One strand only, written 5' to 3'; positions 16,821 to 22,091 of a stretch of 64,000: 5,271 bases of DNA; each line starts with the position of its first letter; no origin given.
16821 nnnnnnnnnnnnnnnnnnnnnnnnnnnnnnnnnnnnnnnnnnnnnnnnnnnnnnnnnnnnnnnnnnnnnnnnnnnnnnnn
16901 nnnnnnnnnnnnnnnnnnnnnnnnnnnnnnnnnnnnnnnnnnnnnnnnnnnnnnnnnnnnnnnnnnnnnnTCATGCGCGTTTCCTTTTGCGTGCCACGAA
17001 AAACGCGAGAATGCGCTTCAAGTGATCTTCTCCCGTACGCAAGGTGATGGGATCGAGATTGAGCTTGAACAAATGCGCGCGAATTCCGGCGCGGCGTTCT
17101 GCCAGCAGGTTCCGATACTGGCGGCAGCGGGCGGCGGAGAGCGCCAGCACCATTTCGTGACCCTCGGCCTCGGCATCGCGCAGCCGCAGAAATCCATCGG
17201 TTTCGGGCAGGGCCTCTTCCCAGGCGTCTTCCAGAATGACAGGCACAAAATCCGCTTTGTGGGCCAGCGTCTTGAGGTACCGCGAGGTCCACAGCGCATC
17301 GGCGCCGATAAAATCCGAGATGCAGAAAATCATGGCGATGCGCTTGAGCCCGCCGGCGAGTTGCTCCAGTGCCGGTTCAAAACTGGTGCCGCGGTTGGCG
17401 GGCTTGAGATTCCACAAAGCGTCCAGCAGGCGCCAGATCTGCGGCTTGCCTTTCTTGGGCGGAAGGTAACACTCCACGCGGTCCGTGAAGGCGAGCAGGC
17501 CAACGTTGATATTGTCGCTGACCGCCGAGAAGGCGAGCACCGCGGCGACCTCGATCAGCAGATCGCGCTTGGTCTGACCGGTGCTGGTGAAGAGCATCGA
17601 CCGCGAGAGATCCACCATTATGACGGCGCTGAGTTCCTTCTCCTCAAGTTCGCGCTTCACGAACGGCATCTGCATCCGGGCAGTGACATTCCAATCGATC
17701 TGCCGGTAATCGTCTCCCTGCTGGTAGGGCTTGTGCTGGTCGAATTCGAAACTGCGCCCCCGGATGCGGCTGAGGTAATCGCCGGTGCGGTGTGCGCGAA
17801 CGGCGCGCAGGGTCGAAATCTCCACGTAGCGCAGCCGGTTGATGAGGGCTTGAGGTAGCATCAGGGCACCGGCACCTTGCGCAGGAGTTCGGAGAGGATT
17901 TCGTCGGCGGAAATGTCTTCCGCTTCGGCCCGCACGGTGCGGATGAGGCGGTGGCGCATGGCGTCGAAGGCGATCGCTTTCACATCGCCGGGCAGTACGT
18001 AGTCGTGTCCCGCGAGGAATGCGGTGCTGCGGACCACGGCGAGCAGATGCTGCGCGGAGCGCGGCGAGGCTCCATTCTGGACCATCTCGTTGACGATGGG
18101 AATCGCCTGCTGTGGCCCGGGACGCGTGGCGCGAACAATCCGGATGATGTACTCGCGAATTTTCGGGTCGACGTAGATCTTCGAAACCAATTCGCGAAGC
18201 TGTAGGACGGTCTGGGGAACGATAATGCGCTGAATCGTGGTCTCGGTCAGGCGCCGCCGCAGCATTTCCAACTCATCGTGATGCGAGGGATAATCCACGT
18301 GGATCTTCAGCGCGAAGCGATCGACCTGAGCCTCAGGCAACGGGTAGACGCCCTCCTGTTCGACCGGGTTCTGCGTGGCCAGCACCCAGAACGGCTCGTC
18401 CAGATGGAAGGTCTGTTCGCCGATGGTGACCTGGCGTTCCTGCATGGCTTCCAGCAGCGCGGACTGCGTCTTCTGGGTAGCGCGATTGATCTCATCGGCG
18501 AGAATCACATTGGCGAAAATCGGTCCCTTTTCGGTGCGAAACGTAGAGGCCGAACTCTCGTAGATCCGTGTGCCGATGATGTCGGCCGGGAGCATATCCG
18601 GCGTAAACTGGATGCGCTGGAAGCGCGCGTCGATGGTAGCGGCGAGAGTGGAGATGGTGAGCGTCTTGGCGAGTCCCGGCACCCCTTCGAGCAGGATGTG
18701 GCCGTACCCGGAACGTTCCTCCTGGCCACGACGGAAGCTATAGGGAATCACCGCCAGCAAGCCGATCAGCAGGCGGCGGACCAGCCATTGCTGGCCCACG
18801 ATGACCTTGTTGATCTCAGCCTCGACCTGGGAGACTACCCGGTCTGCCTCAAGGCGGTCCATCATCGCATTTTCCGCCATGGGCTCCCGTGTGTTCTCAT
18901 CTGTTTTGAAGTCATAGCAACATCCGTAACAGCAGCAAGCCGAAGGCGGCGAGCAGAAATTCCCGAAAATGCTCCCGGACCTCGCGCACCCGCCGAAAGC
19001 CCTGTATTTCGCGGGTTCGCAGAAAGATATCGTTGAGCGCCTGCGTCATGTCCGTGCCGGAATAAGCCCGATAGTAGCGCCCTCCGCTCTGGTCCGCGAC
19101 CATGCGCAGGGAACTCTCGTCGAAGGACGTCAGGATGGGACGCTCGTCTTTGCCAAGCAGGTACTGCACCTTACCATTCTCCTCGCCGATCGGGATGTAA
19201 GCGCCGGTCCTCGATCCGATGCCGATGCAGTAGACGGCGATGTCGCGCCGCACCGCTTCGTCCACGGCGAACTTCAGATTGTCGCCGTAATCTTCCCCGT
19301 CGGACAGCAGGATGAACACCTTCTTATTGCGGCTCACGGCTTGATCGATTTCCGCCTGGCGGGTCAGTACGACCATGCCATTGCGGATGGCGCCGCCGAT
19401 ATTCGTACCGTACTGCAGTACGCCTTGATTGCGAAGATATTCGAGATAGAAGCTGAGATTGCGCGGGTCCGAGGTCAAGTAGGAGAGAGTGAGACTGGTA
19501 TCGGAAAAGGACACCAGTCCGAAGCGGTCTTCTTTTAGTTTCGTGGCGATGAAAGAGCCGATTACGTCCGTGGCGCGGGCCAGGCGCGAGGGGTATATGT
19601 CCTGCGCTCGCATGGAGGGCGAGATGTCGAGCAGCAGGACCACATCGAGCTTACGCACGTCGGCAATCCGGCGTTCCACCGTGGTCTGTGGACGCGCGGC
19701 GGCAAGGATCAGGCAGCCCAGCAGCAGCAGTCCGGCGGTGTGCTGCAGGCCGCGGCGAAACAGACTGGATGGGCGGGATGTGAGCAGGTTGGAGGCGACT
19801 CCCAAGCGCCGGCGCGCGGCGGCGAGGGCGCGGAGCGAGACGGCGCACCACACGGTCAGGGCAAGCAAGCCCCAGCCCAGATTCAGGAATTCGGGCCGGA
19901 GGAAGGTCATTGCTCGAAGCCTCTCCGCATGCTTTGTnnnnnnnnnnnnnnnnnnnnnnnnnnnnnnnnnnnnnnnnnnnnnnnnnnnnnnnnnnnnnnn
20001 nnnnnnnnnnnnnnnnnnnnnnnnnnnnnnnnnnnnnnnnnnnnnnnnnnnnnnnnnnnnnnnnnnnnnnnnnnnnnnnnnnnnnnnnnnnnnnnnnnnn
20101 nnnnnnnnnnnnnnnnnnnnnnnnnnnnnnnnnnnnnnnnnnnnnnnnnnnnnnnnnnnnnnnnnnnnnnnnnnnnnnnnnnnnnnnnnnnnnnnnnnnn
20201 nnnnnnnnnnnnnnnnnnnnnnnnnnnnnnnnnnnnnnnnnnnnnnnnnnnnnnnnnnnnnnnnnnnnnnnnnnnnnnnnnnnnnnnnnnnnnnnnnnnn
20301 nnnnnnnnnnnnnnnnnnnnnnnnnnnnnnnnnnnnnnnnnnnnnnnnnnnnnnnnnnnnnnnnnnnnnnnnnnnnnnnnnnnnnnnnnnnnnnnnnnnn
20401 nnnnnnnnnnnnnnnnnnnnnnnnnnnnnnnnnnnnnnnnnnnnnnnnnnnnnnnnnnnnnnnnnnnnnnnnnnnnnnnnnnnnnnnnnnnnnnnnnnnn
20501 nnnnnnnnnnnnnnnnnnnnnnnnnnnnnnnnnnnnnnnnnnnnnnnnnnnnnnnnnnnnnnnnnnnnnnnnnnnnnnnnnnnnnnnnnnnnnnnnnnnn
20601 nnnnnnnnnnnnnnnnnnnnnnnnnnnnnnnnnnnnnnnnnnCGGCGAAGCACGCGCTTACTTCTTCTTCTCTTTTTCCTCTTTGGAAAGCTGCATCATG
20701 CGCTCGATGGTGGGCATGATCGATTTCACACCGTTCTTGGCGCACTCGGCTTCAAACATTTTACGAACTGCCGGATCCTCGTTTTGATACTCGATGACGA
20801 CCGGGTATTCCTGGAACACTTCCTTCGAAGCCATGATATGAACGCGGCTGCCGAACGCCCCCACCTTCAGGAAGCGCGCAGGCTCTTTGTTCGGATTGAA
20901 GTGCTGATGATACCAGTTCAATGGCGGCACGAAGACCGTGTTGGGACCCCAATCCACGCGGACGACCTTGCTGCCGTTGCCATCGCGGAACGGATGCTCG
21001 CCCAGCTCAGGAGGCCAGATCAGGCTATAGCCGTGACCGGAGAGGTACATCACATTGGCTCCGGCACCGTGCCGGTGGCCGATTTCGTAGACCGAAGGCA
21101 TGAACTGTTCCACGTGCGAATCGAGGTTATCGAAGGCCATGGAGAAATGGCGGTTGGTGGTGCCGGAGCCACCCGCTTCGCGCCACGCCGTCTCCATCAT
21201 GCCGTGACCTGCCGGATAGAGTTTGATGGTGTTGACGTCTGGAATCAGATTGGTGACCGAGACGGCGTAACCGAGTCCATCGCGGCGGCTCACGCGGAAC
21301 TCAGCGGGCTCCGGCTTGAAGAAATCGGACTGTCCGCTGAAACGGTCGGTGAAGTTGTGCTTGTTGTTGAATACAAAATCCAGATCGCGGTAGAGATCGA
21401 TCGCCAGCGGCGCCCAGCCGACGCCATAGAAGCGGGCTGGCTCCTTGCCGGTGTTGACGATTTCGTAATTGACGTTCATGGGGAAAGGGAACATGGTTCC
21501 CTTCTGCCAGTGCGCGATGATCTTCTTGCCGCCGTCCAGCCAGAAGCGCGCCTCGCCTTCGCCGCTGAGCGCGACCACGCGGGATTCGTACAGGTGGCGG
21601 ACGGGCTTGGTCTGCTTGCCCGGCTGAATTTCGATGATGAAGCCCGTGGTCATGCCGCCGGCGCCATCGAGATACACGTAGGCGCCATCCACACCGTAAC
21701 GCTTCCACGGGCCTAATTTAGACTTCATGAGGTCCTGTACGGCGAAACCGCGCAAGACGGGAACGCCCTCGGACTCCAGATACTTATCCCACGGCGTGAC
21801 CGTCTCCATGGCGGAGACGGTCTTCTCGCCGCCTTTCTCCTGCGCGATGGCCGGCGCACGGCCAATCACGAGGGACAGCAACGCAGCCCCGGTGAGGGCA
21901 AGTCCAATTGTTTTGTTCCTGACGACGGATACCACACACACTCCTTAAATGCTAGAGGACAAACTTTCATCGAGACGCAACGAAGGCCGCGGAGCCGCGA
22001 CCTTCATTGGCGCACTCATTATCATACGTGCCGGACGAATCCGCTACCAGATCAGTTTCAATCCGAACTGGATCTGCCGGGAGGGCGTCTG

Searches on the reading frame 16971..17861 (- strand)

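Call 61: search_protein_families(library=ncbifam, proteins=[window:16971-17861:-], max_evalue=0.00001)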
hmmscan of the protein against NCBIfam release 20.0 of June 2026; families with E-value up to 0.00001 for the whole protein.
window:16971-17861:- (296 aa): 0 families

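Call 70: search_protein_families(library=pfam, proteins=[window:16971-17861:-], max_evalue=0.00001)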
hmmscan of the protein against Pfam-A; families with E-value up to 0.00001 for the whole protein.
window:16971-17861:- (296 aa): 2 families
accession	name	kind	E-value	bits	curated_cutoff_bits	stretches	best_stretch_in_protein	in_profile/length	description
PF01882.25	DUF58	-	3.7e-53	180.3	23.4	1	43-256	2-213/216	Protein of unknown function DUF58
PF13519.12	VWA_2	-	1.8e-10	41.8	27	1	80-184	2-106/107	von Willebrand factor type A domain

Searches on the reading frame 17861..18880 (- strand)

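Call 11: search_protein_families(library=pfam, proteins=[window:17861-18880:-])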
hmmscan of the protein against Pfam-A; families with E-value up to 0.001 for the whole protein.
window:17861-18880:- (339 aa): 6 families
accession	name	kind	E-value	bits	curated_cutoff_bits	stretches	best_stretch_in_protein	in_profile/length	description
PF07726.17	AAA_3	-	1.3e-64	216.4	27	1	61-190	1-130/131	ATPase family associated with various cellular activities (AAA)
PF17863.7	AAA_lid_2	-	8.7e-16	57.9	22.7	1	262-331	4-73/74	AAA lid domain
PF07728.20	AAA_5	-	2.1e-15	57.4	22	1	61-189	1-139/139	AAA domain (dynein-related subfamily)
PF20030.5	bpMoxR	-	1.4e-08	34.6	27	1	60-207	32-178/205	MoxR domain in the MoxR-vWA-beta-propeller ternary systems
PF00004.35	AAA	-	1.1e-05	26.3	21.2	1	62-196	1-130/131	ATPase family associated with various cellular activities (AAA)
PF00493.29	MCM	-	1.1e-05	25.1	23.3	1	10-173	8-174/224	MCM P-loop domain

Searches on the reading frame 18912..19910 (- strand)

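Call 11: search_protein_families(library=pfam, proteins=[window:18912-19910:-])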
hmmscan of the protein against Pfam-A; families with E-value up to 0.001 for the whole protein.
window:18912-19910:- (332 aa): 3 families
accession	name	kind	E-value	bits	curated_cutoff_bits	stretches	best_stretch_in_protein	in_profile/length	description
PF00092.34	VWA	-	5.1e-17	63.1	23.8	1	89-234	1-142/174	von Willebrand factor type A domain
PF13519.12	VWA_2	-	3.1e-15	57.1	27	1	90-206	1-107/107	von Willebrand factor type A domain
PF05762.20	VWA_CoxE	-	5.4e-05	23.2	26.4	1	80-222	49-178/222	VWA domain containing CoxE-like protein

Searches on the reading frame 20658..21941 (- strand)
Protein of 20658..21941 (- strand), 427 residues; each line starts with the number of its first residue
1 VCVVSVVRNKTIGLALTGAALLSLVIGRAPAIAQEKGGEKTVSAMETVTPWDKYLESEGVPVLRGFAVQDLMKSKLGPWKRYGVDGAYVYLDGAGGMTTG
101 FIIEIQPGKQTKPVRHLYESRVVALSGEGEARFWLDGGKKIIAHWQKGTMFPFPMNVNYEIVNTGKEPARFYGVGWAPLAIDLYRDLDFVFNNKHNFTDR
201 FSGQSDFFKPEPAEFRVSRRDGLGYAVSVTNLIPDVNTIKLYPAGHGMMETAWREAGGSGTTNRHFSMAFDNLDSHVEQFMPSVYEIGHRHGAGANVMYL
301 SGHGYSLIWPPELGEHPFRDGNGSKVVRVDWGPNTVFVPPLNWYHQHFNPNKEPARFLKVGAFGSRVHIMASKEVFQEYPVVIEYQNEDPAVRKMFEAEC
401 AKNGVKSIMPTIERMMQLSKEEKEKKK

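Call 11: search_protein_families(library=pfam, proteins=[window:20658-21941:-])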
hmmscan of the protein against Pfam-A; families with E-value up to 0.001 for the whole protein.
window:20658-21941:- (427 aa): 1 family
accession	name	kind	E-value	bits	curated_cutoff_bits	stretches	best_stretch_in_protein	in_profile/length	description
PF07883.17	Cupin_2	-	1.6e-06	28.2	27.2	1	102-172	2-67/70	Cupin domain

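Call 31: search_protein_families(library=ncbifam, proteins=[window:20658-21941:-], max_evalue=0.00001)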
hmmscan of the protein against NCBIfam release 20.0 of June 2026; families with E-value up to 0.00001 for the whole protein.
window:20658-21941:- (427 aa): 0 families

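Call 46: search_solved_structures(query=window:20658-21938:-, max_evalue=0.01)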
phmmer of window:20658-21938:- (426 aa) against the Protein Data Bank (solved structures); distinct sequences matched with E-value up to 0.01: 0.

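Call 75: find_homologous_proteins(query=window:20658-21938:-, max_evalue=1e-10)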
Query window:20658-21938:- (426 aa): 217 proteins with E <= 1e-10 among 6569 candidates; the best 120 are listed.
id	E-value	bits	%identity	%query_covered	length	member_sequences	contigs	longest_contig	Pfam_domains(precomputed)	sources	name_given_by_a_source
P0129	3.9e-274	927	91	100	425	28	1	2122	PF07883.18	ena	-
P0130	1.3e-252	856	85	97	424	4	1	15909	PF07883.18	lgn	-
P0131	6.0e-246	834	87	92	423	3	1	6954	PF07883.18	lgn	-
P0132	9.8e-245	830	83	99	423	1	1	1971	PF07883.18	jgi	jgi:oxalate decarboxylase/phosphoglucose isomerase-like protein (cupin superfamily)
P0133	6.1e-240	815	87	90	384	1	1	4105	PF07883.18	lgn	-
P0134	9.9e-235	797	78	99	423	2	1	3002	PF07883.18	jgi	jgi:oxalate decarboxylase/phosphoglucose isomerase-like protein (cupin superfamily)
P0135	1.5e-230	784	82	91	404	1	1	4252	PF07883.18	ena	-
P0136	5.7e-230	782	82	91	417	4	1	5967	PF07883.18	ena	-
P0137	5.6e-225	765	80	91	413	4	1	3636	-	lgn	-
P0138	5.2e-214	729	70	98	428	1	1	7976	PF07883.18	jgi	jgi:oxalate decarboxylase/phosphoglucose isomerase-like protein (cupin superfamily)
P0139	1.0e-209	715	66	98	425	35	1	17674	PF07883.18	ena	-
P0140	2.0e-208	711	71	97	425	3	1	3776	PF07883.18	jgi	jgi:mannose-6-phosphate isomerase-like protein (cupin superfamily)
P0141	1.4e-204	698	67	99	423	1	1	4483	PF07883.18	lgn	-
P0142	6.9e-202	689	70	95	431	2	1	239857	PF07883.18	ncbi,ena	-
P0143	8.0e-192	656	64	100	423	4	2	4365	PF07883.18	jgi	-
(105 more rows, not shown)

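Call 85: predict_structure(alignment_id=A2)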
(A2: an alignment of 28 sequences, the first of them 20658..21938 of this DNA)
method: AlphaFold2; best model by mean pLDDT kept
length: 426 residues; sequences in the alignment: 28
mean_pLDDT: 84.8   pTM: 0.83
mean pLDDT of the five models: 84.8, 84.5, 84.1, 82.2, 82.1
residues with pLDDT >= 90: 268; 70-90: 86; 50-70: 18; < 50: 54
segments of 3 or more residues with pLDDT < 50: 1-42, 246-257
pLDDT, mean of each block of 10 residues (from residue 1): 41 43 41 39 71 95 96 98 97 92 99 96 99 96 98 97 98 97 96 92 92 72 83 95 55 46 90 91 89 92 97 97 97 96 94 94 82 71 89 97 90 78 74
secondary structure, 60 per line:
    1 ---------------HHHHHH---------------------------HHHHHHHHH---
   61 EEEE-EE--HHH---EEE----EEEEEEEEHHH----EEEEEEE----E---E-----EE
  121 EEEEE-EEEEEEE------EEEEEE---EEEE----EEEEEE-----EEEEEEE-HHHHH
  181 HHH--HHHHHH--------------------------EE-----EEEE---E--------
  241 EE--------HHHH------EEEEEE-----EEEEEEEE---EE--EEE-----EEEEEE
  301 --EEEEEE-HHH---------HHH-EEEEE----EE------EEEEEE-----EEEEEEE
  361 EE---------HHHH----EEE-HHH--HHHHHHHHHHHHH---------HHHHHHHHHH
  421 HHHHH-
elements in order: H16-21 H49-57 E61-64 E76-78 E83-90 E98-104 E119-125 E127-133 E140-145 E149-152 E157-162 E168-174 H176-183 H186-191 E225-228 H251-254 E261-266 E272-279 E287-289 E295-300 E303-308 E326-330 E343-348 E354-362 H372-375 E380-382 H389-401 H411-425

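Call 87: fold_search(model_id=the predicted structure, library=pdb)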
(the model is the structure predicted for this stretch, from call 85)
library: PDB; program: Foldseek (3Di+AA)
matches with E <= 10: 1930; with E <= 0.001: 638
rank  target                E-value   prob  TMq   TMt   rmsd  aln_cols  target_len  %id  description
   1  2vqa_A                9.0e-16  1.00  0.45  0.52  11.3       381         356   14  Protein-folding location can regulate Mn versus Cu- or Zn-binding. Crystal Structure of MncA. (released 2008-10-28)
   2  2vqa_C                6.4e-15  1.00  0.41  0.48  11.0       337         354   15  Protein-folding location can regulate Mn versus Cu- or Zn-binding. Crystal Structure of MncA. (released 2008-10-28)
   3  5hi0                  6.7e-15  1.00  0.42  0.47  11.8       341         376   12  The Substrate Binding Mode and Chemical Basis of a Reaction Specificity Switch in Oxalate Decarboxylase (released 2016-04-06)
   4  1uw8                  7.1e-15  1.00  0.42  0.47  11.8       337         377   12  CRYSTAL STRUCTURE OF OXALATE DECARBOXYLASE (released 2004-02-19)
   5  2v09                  7.1e-15  1.00  0.40  0.44  12.4       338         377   14  SENS161-164DSSN mutant of Bacillus subtilis Oxalate Decarboxylase OxdC (released 2007-10-30)
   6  2uy9                  7.5e-15  1.00  0.42  0.47  11.8       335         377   12  E162A mutant of Bacillus subtilis Oxalate Decarboxylase OxdC (released 2007-08-21)
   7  2uya                  8.9e-15  1.00  0.41  0.46  12.0       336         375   13  DEL162-163 mutant of Bacillus subtilis Oxalate Decarboxylase OxdC (released 2007-08-21)
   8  2uy8                  1.4e-14  1.00  0.41  0.45  11.9       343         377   12  R92A mutant of Bacillus subtilis Oxalate Decarboxylase OxdC (released 2007-08-21)
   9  6tzp                  1.6e-14  1.00  0.42  0.47  11.8       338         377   12  W96F Oxalate Decarboxylase (B. subtilis) (released 2021-02-17)
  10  6ufi                  1.8e-14  1.00  0.42  0.47  11.8       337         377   12  W96Y Oxalate Decarboxylase (Bacillus subtilis) (released 2020-09-30)
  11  6l9i_A                2.6e-14  1.00  0.45  0.55  12.4       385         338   12  Crystal Structure of Lactobacillus farciminis Oxalate Decarboxylase Formate Complex (released 2021-01-20)
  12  4met_A                2.6e-14  1.00  0.37  0.41  12.2       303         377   13  Assigning the EPR Fine Structure Parameters of the Mn(II) Centers in Bacillus subtilis Oxalate Decarboxylase by Site-D (released 2014-03-05)
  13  3s0m                  3.1e-14  1.00  0.40  0.45  12.3       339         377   13  A Structural Element that Modulates Proton-Coupled Electron Transfer in Oxalate Decarboxylase (released 2012-04-25)
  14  2uyb                  3.2e-14  1.00  0.41  0.46  11.5       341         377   13  S161A mutant of Bacillus subtilis Oxalate Decarboxylase OxdC (released 2007-08-21)
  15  5vg3_B                3.4e-14  1.00  0.38  0.42  11.1       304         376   13  Structure of Oxalate Decarboxylase from Bacillus subtilis at pH 4.6 (released 2017-10-18)
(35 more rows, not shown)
